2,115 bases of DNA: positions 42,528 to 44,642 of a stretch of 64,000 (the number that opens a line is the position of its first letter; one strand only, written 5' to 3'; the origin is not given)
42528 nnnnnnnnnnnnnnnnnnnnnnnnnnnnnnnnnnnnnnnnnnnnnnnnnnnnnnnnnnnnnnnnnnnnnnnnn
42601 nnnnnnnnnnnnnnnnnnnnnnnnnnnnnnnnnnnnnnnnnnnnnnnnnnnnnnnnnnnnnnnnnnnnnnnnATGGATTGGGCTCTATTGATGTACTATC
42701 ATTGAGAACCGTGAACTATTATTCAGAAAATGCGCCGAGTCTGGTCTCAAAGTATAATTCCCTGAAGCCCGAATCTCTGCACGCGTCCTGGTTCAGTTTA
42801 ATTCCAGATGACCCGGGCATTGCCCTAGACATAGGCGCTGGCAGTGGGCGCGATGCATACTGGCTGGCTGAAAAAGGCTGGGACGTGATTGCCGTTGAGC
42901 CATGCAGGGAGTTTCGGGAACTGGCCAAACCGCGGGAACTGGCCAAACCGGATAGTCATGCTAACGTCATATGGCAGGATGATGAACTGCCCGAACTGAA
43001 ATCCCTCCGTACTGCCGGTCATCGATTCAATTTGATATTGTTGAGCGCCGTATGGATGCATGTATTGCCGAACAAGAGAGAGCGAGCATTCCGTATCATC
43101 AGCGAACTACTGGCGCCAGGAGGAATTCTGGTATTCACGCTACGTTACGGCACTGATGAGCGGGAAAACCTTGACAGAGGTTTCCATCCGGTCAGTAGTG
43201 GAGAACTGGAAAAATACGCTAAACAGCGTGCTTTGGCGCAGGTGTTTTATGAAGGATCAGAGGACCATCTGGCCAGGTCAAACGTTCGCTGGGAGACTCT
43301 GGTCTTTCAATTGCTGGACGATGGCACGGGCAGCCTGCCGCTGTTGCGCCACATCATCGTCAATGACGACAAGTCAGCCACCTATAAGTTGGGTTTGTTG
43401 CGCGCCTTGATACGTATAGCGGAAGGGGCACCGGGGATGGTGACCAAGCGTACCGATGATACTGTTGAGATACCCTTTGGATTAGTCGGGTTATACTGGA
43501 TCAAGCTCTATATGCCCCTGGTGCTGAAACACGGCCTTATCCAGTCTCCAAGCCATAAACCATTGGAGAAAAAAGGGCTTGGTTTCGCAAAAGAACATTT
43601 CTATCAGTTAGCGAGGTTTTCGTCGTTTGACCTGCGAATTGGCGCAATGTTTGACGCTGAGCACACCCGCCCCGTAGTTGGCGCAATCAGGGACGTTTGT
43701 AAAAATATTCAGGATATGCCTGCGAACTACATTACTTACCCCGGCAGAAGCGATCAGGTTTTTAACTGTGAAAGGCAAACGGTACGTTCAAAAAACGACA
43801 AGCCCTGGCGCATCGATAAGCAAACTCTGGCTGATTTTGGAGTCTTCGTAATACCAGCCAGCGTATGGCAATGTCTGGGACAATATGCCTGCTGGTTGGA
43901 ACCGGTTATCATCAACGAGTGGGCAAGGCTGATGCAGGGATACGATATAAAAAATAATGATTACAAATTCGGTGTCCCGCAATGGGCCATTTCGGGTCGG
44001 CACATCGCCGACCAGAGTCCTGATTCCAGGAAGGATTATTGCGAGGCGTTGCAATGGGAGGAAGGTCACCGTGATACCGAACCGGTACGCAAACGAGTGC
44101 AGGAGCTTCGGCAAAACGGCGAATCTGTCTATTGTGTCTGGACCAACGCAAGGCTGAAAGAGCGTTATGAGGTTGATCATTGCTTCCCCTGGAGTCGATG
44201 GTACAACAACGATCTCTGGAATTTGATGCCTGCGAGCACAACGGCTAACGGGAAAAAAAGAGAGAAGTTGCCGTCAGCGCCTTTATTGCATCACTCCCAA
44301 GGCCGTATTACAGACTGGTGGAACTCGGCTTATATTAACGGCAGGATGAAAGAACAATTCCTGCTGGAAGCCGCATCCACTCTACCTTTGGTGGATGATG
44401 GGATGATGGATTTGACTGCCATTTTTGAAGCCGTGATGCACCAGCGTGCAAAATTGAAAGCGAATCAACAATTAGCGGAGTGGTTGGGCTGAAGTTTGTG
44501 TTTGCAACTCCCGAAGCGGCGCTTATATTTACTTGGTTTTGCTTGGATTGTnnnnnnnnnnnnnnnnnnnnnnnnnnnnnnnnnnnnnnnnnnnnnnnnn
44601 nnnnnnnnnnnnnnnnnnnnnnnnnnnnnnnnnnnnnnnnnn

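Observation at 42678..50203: Candidate undescribed sulfur-dependent DNA modification/restriction locus: cysteine desulfurase + giant P-loop ATPase + PAPS-reductase-like PP-loop enzyme + methyltransferase::HNH fusion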

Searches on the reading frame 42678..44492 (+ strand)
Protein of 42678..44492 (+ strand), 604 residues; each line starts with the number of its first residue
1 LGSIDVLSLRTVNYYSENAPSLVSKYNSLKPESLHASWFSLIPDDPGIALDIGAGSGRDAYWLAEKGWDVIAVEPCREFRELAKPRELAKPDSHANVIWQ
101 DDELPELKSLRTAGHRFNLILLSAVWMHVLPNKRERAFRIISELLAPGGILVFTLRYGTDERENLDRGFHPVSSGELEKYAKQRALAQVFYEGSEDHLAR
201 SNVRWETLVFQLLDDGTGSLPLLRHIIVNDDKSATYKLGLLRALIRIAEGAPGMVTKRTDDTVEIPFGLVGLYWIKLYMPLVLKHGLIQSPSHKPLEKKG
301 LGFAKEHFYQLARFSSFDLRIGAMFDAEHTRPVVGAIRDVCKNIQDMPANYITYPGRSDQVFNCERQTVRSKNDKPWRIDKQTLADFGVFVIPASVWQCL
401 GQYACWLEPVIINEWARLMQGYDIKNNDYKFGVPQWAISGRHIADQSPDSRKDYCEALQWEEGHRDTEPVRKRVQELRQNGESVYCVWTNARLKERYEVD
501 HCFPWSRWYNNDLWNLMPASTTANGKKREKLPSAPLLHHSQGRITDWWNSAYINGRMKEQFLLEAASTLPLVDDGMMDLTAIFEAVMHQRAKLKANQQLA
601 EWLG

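Call 3: search_protein_families(library=pfam, proteins=[window:42678-44492:+], max_evalue=0.01)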
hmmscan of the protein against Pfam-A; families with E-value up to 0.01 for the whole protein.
window:42678-44492:+ (604 aa): 7 families
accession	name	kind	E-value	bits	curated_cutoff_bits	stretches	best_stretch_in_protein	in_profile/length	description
PF13489.12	Methyltransf_23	-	4.5e-12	46.5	27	1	42-163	19-127/164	Methyltransferase domain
PF08241.18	Methyltransf_11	-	1.1e-11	45.7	21.2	1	50-153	1-95/95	Methyltransferase domain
PF13649.12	Methyltransf_25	-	1.1e-10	42.5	27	1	50-149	2-97/97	Methyltransferase domain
PF08242.18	Methyltransf_12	-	1e-09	39.4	30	1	50-151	1-98/98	Methyltransferase domain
PF13395.12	HNH_4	-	1.1e-08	35.3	22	1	493-532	13-53/54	HNH endonuclease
PF03848.20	TehB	-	0.0017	18.3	20.4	1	45-160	30-139/193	Tellurite resistance protein TehB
PF13847.12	Methyltransf_31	-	0.002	18.2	27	1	49-154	7-110/145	Methyltransferase domain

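Call 4: search_protein_families(library=ncbifam, proteins=[window:42678-44492:+], max_evalue=0.01)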
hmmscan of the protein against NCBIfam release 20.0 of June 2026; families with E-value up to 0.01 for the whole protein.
window:42678-44492:+ (604 aa): 6 families
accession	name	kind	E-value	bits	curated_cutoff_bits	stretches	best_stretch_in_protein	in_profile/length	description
NF041820.1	daptide_MTase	equivalog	6.1e-08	32.4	175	1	45-164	36-153/243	daptide-type RiPP biosynthesis methyltransferase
NF043040.1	corrin_prot_MT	hypoth_equivalog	1.3e-06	28.1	180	1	50-152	46-146/216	corrinoid protein-associated methyltransferase CpaM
NF008405.0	PRK11207.1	equivalog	2.6e-05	23.8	218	1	45-129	30-108/198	tellurite resistance methyltransferase TehB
NF008992.0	PRK12335.1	equivalog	8.2e-05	21.9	303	1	22-76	101-153/289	SAM-dependent methyltransferase TehB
TIGR01983.1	UbiG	equivalog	0.00031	20.1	102.95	1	50-154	54-152/228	bifunctional 2-polyprenyl-6-hydroxyphenol methylase/3-demethylubiquinol 3-O-methyltransferase UbiG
TIGR01865.2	cas_Csn1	equivalog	0.00097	17.5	100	1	494-557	591-650/1070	type II CRISPR RNA-guided endonuclease Cas9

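Call 5: search_protein_families(library=padloc, proteins=[window:42678-44492:+], max_evalue=0.01)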
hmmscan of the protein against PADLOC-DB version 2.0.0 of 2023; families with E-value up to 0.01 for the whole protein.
window:42678-44492:+ (604 aa): 3 families
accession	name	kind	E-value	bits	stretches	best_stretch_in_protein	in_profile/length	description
PDLC04134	mad2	-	5.5e-16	56.5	1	30-184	275-416/492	mads_2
PDLC01256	Cas9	-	0.0026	14.6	1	479-551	510-583/711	"CAS-II-A,CAS-II-B,CAS-II-C; effector__SPE"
PDLC01460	Cas9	-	0.0032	13.7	1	491-534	512-554/901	"CAS-II-A,CAS-II-B,CAS-II-C; effector__SPE"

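Call 8: find_homologous_proteins(query=window:42678-44492:+, max_evalue=0.00001)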
Query window:42678-44492:+ (604 aa): 1974 proteins with E <= 0.00001 among 8000 candidates; the best 120 are listed.
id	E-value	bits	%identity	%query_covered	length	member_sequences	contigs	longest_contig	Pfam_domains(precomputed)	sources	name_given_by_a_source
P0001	0.0e+0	1234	86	100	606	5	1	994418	PF13489.13,PF13649.13,PF13395.13,PF08241.19,PF08242.19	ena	-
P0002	0.0e+0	1234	89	98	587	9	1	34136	PF13489.13,PF13649.13,PF13395.13,PF08241.19,PF08242.19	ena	-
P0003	0.0e+0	1136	81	99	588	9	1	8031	PF13489.13,PF13649.13,PF13395.13,PF08241.19,PF08242.19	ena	-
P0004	0.0e+0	1124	79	99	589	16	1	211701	PF13489.13,PF13649.13,PF13395.13,PF08241.19,PF08242.19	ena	-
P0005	0.0e+0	1122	80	98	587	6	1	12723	PF13489.13,PF13649.13,PF13395.13,PF08241.19,PF08242.19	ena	-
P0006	0.0e+0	1116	80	98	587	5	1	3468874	PF13489.13,PF13649.13,PF13395.13,PF08241.19,PF08242.19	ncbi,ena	-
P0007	0.0e+0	1116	79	98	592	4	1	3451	PF13489.13,PF13649.13,PF13395.13,PF08241.19,PF08242.19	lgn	-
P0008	0.0e+0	1113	81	98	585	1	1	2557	PF13489.13,PF13649.13,PF13395.13,PF08241.19,PF08242.19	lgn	-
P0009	0.0e+0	1113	79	98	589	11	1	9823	PF13489.13,PF13649.13,PF13395.13,PF08241.19,PF08242.19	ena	-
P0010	0.0e+0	1110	79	98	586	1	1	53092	PF13489.13,PF13649.13,PF13395.13,PF08241.19,PF08242.19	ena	-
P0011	0.0e+0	1100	79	98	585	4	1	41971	PF13489.13,PF13649.13,PF13395.13,PF08241.19,PF08242.19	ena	-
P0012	0.0e+0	1094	79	99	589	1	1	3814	PF13489.13,PF13649.13,PF13395.13,PF08241.19,PF08242.19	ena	-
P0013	0.0e+0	1082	78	98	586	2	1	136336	PF13847.13,PF13489.13,PF13649.13,PF13395.13,PF08241.19,PF08242.19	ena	-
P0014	0.0e+0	1077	76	98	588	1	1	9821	PF13489.13,PF13649.13,PF13395.13,PF08241.19,PF08242.19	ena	-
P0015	0.0e+0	1055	76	99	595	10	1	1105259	PF13489.13,PF13649.13,PF13395.13,PF08241.19,PF08242.19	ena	-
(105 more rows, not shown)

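Call 12: find_encoding_contigs(protein=P0001, flank=10000, max_places=3)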
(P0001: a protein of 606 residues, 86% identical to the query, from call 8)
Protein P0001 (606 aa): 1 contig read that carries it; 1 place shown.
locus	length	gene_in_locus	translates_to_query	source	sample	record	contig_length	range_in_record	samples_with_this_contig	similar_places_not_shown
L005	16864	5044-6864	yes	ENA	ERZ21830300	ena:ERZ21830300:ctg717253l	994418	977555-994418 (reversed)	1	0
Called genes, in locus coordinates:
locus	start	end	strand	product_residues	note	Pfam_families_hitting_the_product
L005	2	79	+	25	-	?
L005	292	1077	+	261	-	PF01011:PQQ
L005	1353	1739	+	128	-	PF13442:Cytochrome_CBB3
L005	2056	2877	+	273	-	PF00135:COesterase, PF20434:BD-FAE, PF07859:Abhydrolase_3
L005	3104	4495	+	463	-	PF02661:Fic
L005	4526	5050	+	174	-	PF01661:Macro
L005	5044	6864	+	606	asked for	PF13489:Methyltransf_23, PF08241:Methyltransf_11, PF08242:Methyltransf_12 (weak), PF13649:Methyltransf_25, PF13395:HNH_4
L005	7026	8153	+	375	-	PF13191:AAA_16, PF13401:AAA_22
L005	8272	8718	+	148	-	PF00903:Glyoxalase, PF13669:Glyoxalase_4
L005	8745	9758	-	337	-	PF00962:A_deaminase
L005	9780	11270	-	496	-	PF00883:Peptidase_M17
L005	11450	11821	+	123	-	-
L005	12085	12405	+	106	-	PF07424:TrbM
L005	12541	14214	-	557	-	-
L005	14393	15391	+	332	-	PF00437:T2SSE, PF27713:UCP018868 (weak)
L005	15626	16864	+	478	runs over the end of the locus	PF00206:Lyase_1, PF14698:ASL_C2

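Call 16: find_related_loci(query=A1, collection=genome_contigs, flank=10000)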
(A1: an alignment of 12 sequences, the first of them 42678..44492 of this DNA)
Query A1 (604 aa) in genome_contigs; peptide patterns used: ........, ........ (x = any residue, [..] = any of these).
599 stretches matched a pattern (row limit reached: there are more); 569 encode a relative of the query (tblastn E <= 1e-3); the best 80 are kept; 80 distinct loci.
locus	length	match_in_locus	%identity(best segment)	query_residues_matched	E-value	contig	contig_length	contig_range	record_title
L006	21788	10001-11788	80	3-604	0e+0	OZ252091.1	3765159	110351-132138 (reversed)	MAG: Gammaproteobacteria bacterium isolate f7934692-cb9f-4e17-b797-9e641a068a6d genome assembly, chromosome: 1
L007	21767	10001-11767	80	8-604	0e+0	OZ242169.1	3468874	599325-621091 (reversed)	MAG: Gammaproteobacteria bacterium isolate ff4940f8-66a3-454c-92a4-cb6e2abc23bc genome assembly, chromosome: 1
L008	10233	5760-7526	75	9-604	0e+0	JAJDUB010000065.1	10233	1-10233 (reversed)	MAG: Gammaproteobacteria bacterium isolate jk18x1bzbins.61 k141_713382, whole genome shotgun sequence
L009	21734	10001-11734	73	1-604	0e+0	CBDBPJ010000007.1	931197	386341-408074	MAG: Gammaproteobacteria bacterium isolate bb6b15c1-335f-4c8a-84a7-a05bc1b1d3fd genome assembly, contig: contig_7, whole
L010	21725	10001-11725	72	2-604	0e+0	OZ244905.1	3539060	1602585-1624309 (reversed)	MAG: Gammaproteobacteria bacterium isolate a734ccac-b7d8-410a-8793-3c98b358ebc9 genome assembly, chromosome: 1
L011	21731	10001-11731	69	1-604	0e+0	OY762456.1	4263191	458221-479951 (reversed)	MAG: Pseudomonadales bacterium isolate 55de8a68-c5b3-443f-b747-9f40e672fbd7 genome assembly, chromosome: 1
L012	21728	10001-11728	72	1-604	0e+0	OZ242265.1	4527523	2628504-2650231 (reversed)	MAG: Gammaproteobacteria bacterium isolate e770b403-878d-4ab6-9ba2-f911db374a53 genome assembly, chromosome: 1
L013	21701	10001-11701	57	13-602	0e+0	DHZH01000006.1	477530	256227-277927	MAG TPA_asm: Gammaproteobacteria bacterium UBA5109 UBA5109_contig_827, whole genome shotgun sequence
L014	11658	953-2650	55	12-602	0e+0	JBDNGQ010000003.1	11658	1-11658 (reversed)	MAG: Pseudohongiellaceae bacterium isolate concoct.215.ELB k141_2999, whole genome shotgun sequence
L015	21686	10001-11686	54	13-602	0e+0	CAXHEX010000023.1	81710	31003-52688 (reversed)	MAG TPA_asm: uncultured Ketobacter sp. isolate SRR12480122_binner12_Refined_15 genome assembly, contig: ERZ4874374.24, w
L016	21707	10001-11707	53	11-602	0e+0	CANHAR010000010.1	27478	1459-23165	MAG: Gammaproteobacteria bacterium isolate RE-18aug17-195 genome assembly, contig: RE-18aug17-C2132, whole genome shotgu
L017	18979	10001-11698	54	12-603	0e+0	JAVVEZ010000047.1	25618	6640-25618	MAG: Pseudomonadales bacterium isolate TamC13-34 NODE_1627_length_25618_cov_6.547432, whole genome shotgun sequence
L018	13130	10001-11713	54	12-602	0e+0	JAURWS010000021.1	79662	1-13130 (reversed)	MAG: Gammaproteobacteria bacterium isolate E10_concoct.bin.39 E10_k141_334855, whole genome shotgun sequence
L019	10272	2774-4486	54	12-602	0e+0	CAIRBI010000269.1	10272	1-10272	MAG: uncultured Gammaproteobacteria bacterium isolate Loclat_bin-18874 genome assembly, contig: bin-18874:269/363, whole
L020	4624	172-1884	53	12-602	0e+0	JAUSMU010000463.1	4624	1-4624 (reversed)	MAG: Gammaproteobacteria bacterium isolate E19_maxbin.088_sub E19_k141_561521, whole genome shotgun sequence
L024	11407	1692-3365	54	10-602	0e+0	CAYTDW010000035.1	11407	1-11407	MAG TPA_asm: uncultured Halioglobus sp. isolate SRP173033_co1_434 genome assembly, contig: NODE_12800_length_11407_cov_4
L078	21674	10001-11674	48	11-604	3e-173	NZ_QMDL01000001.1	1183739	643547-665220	Marinobacter litoralis strain Sw-45 contig1, whole genome shotgun sequence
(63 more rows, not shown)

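Call 43: predict_structure(alignment_id=A4)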
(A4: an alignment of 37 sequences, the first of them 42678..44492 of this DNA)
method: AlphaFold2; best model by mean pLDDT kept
length: 604 residues; sequences in the alignment: 37
mean_pLDDT: 83.8   pTM: 0.85
mean pLDDT of the five models: 83.8, 83.2, 81.0, 80.7, 80.1
residues with pLDDT >= 90: 316; 70-90: 195; 50-70: 45; < 50: 48
segments of 3 or more residues with pLDDT < 50: 1-11, 84-91, 426-448, 601-604
pLDDT, mean of each block of 10 residues (from residue 1): 36 75 87 93 91 85 94 76 47 81 90 92 92 95 91 95 90 96 94 92 95 71 76 79 92 93 97 93 87 86 93 89 91 95 92 88 91 82 97 92 83 83 53 38 45 75 70 93 92 86 64 89 79 89 95 93 92 91 92 75 36
secondary structure, 60 per line:
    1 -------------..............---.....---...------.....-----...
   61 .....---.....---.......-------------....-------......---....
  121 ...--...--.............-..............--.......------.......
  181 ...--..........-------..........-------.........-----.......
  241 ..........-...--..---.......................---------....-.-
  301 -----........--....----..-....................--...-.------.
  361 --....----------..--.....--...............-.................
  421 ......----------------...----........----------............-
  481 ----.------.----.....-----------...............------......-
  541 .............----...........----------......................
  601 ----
elements in order: H14-27 H31-35 E48-52 H58-65 E69-73 H77-83 E97-100 H108-113 E117-123 H131-143 E145-158 H161-167 H174-183 E186-195 E203-212 H220-228 H234-250 E262-266 H267-284 H306-313 H316-319 H327-346 E363-366 H381-385 E388-393 H394-402 H404-426 H450-457 H468-479 E497-501 E516-520 H521-527 H534-539 H541-553 H558-568 H579-600

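Call 47: fold_search(model_id=the predicted structure, library=pdb)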
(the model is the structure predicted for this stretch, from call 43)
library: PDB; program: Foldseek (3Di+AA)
matches with E <= 10: 1821; with E <= 0.001: 843
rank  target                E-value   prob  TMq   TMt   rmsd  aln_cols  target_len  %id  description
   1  4dq0_A                1.6e-07  1.00  0.25  0.71   5.4       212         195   21  The crystal structure of tellurite resistance protein from Escherichia coli O157:H7 str. Sakai (released 2012-02-29)
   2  4dq0_D                3.3e-07  1.00  0.25  0.72   7.4       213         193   21  The crystal structure of tellurite resistance protein from Escherichia coli O157:H7 str. Sakai (released 2012-02-29)
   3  2xva_D                3.6e-07  1.00  0.26  0.72   5.8       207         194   21  Crystal structure of the tellurite detoxification protein TehB from E. coli in complex with sinefungin (released 2011-02-16)
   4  4mwz_A                4.1e-07  1.00  0.24  0.54   5.2       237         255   15  Crystal structure of N-methyl transferase from Plasmodium vivax complexed with S-adenosyl methionine, phosphate and am (released 2014-10-01)
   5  2xva_C                5.1e-07  1.00  0.26  0.74   4.6       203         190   20  Crystal structure of the tellurite detoxification protein TehB from E. coli in complex with sinefungin (released 2011-02-16)
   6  4dq0_B                5.9e-07  1.00  0.25  0.70   4.8       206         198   20  The crystal structure of tellurite resistance protein from Escherichia coli O157:H7 str. Sakai (released 2012-02-29)
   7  4kdc                  6.2e-07  1.00  0.26  0.65   5.1       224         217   17  Crystal Structure of UBIG (released 2014-04-30)
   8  4iv0_A                6.8e-07  1.00  0.25  0.54   3.9       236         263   15  Crystal structure of N-methyl transferase from Plasmodium vivax complexed with S-adenosyl methionine and phosphate (released 2014-02-19)
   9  2xvm_A                7.7e-07  1.00  0.26  0.70   7.9       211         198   21  Crystal structure of the tellurite detoxification protein TehB from E. coli in complex with SAH (released 2011-02-16)
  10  4mwz_B                8.5e-07  1.00  0.25  0.54   3.8       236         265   15  Crystal structure of N-methyl transferase from Plasmodium vivax complexed with S-adenosyl methionine, phosphate and am (released 2014-10-01)
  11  4iv8_A                8.9e-07  1.00  0.22  0.52   7.4       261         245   15  Crystal structure of N-methyl transferase from Plasmodium knowlesi complexed with S-adenosyl methionine (released 2014-02-19)
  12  2i6g_B                1.0e-06  1.00  0.24  0.67   3.9       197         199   20  Crystal structure of a putative methyltransferase (tehb, stm1608) from salmonella typhimurium lt2 at 1.90 A resolution (released 2006-09-12)
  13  3mcz_B                1.1e-06  1.00  0.24  0.41   5.3       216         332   12  The Structure of an O-methyltransferase family protein from Burkholderia thailandensis. (released 2010-05-26)
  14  4iv0_B                1.1e-06  1.00  0.27  0.57   6.3       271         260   17  Crystal structure of N-methyl transferase from Plasmodium vivax complexed with S-adenosyl methionine and phosphate (released 2014-02-19)
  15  2xva_A                1.6e-06  1.00  0.25  0.68   8.0       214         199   22  Crystal structure of the tellurite detoxification protein TehB from E. coli in complex with sinefungin (released 2011-02-16)
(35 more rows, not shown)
